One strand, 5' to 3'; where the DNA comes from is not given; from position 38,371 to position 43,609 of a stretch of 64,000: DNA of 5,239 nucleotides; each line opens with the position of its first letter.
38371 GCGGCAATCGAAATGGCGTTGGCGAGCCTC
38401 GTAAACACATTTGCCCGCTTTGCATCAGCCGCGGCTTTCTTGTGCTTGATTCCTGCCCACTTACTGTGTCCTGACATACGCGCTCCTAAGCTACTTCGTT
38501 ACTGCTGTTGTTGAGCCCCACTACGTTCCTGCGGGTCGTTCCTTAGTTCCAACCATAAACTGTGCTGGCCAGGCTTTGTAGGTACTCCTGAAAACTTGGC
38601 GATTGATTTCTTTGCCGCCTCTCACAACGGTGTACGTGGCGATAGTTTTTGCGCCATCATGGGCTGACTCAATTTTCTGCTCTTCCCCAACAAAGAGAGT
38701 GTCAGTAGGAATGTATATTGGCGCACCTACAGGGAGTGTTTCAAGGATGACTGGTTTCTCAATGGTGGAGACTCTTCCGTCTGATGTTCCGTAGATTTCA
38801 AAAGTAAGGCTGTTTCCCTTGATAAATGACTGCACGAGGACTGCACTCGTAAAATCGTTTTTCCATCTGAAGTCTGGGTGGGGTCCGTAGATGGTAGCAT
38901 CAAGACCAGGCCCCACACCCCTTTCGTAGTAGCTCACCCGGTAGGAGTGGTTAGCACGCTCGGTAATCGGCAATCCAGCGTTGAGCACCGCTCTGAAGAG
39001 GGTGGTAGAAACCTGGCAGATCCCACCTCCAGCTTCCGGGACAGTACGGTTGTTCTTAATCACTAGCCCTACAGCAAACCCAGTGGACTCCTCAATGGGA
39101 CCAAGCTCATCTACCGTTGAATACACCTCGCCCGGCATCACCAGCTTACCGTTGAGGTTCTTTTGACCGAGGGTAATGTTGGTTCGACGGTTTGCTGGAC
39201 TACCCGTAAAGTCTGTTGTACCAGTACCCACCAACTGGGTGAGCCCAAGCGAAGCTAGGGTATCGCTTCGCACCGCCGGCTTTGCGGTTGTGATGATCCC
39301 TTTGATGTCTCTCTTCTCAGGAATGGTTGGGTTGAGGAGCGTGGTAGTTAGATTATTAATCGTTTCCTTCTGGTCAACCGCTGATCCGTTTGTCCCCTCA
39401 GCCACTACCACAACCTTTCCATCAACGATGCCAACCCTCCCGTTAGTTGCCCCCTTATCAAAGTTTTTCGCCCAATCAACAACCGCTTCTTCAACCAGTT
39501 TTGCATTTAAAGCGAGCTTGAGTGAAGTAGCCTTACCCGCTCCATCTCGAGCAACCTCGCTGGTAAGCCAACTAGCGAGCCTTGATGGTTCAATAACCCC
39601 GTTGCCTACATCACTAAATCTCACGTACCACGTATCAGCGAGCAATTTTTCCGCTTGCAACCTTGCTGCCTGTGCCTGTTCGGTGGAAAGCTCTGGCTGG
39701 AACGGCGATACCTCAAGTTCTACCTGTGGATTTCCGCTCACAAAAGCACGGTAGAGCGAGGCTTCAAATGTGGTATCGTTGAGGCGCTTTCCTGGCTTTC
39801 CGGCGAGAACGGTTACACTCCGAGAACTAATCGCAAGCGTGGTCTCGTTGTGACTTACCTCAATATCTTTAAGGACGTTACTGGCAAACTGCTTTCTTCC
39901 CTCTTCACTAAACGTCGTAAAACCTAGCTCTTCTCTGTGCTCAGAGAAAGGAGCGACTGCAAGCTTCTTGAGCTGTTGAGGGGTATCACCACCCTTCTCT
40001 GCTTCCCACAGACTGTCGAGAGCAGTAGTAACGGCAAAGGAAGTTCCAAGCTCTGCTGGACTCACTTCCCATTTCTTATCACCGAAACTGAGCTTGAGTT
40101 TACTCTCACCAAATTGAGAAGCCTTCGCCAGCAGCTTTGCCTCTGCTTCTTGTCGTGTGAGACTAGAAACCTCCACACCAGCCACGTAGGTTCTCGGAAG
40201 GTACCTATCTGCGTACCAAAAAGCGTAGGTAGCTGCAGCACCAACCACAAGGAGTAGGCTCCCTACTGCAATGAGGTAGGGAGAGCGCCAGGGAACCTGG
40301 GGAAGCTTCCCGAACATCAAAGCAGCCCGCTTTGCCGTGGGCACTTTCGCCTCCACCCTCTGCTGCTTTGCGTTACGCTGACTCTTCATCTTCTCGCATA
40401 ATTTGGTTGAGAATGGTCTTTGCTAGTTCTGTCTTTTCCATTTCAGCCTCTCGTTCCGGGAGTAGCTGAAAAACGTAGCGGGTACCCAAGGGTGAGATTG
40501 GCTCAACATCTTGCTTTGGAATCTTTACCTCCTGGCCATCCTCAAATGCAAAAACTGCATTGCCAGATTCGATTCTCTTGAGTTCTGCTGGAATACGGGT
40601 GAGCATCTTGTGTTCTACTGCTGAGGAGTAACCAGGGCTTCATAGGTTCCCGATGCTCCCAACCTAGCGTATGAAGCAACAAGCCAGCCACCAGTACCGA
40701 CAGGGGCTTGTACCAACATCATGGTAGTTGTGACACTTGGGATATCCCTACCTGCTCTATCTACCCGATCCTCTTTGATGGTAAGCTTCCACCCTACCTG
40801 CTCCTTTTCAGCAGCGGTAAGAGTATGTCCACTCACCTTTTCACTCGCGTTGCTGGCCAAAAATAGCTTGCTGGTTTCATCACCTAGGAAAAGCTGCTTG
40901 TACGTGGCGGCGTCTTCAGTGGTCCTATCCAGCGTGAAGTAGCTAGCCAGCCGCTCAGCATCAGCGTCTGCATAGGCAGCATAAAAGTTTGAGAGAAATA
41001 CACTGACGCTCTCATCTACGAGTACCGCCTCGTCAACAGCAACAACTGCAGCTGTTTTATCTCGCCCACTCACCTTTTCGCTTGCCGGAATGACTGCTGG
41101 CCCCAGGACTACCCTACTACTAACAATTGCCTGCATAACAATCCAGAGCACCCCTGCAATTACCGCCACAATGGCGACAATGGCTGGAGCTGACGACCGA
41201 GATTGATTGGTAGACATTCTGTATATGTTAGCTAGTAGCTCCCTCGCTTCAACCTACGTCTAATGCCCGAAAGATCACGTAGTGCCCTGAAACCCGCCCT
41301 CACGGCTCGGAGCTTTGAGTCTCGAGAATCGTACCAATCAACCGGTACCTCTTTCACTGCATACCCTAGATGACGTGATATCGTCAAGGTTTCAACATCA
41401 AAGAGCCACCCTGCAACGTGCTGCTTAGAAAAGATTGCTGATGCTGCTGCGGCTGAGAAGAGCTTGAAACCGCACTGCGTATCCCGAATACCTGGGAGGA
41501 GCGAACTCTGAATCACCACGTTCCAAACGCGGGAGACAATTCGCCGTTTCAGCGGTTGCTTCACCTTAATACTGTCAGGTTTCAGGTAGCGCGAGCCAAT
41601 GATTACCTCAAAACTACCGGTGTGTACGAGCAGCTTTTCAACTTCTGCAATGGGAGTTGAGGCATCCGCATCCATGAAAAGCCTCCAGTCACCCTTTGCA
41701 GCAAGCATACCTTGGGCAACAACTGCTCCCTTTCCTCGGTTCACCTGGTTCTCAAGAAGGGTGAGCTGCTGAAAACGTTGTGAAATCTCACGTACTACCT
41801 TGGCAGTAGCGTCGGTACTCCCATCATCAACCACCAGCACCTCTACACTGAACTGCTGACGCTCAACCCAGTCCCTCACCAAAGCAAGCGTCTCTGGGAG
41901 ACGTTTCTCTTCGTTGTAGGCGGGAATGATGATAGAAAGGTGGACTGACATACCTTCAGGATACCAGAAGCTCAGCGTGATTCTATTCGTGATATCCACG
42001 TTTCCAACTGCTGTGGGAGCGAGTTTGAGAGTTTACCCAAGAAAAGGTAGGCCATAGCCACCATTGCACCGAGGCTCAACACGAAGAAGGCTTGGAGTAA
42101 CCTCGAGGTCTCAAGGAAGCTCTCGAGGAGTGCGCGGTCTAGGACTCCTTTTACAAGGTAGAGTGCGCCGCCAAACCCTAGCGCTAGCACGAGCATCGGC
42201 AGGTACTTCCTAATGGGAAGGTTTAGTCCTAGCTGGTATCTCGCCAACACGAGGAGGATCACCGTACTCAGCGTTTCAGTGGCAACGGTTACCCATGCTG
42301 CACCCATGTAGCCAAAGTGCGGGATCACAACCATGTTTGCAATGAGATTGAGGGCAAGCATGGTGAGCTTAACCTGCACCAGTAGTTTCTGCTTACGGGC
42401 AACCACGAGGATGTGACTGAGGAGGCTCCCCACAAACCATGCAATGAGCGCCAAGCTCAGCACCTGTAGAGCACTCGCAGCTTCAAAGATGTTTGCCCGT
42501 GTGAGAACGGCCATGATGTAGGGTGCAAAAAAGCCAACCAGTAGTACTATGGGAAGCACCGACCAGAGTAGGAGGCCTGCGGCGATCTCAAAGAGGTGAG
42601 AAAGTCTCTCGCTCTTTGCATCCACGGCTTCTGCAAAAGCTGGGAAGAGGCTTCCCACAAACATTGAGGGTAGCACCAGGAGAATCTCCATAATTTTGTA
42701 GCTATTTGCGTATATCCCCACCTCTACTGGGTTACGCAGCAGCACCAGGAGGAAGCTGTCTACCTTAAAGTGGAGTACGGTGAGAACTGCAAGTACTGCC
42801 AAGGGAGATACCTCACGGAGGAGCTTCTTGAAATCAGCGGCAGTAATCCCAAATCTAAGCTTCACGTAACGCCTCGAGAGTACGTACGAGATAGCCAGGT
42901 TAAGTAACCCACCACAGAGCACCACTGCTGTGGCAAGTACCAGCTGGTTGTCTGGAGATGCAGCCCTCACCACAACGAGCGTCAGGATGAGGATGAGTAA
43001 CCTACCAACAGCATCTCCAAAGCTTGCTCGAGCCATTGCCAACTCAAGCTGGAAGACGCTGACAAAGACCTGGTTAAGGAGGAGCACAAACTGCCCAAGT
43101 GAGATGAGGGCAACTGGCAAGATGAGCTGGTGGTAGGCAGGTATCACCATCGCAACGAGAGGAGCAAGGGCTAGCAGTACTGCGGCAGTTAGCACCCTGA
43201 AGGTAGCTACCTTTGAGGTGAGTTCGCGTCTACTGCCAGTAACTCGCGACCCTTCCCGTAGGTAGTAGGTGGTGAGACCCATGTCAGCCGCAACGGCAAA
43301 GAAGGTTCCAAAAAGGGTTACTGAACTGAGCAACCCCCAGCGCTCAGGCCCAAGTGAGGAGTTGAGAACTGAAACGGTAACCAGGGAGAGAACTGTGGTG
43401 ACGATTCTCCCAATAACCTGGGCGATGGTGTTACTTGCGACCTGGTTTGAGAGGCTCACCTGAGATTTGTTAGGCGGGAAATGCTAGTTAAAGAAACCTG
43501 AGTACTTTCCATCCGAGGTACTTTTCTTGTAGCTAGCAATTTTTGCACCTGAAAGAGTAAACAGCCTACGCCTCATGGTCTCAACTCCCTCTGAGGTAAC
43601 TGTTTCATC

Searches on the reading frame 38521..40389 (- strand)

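Call 79: search_protein_families(library=pfam, proteins=[window:38521-40389:-], max_evalue=0.00001)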
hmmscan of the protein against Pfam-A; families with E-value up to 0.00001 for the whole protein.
window:38521-40389:- (622 aa): 3 families
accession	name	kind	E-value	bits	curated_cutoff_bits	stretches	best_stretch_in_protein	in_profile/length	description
PF04294.18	VanW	-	2.6e-40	137.3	27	1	400-533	1-130/130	VanW like protein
PF12229.13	PG_binding_4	-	8.2e-12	45.8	22.1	0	285-350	43-107/117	Putative peptidoglycan binding domain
PF07501.17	G5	-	3.3e-06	27.7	23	0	558-616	15-75/75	G5 domain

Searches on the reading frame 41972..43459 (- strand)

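Call 79: search_protein_families(library=pfam, proteins=[window:41972-43459:-], max_evalue=0.00001)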
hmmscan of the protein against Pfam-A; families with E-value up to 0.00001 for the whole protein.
window:41972-43459:- (495 aa): 2 families
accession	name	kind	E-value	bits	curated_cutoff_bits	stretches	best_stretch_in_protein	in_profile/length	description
PF01943.22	Polysacc_synt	-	4.7e-21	75.9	28.2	1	8-278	2-273/274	Polysaccharide biosynthesis protein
PF13440.11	Polysacc_synt_3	-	1.7e-10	41.1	23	1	36-319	6-283/293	Polysaccharide biosynthesis protein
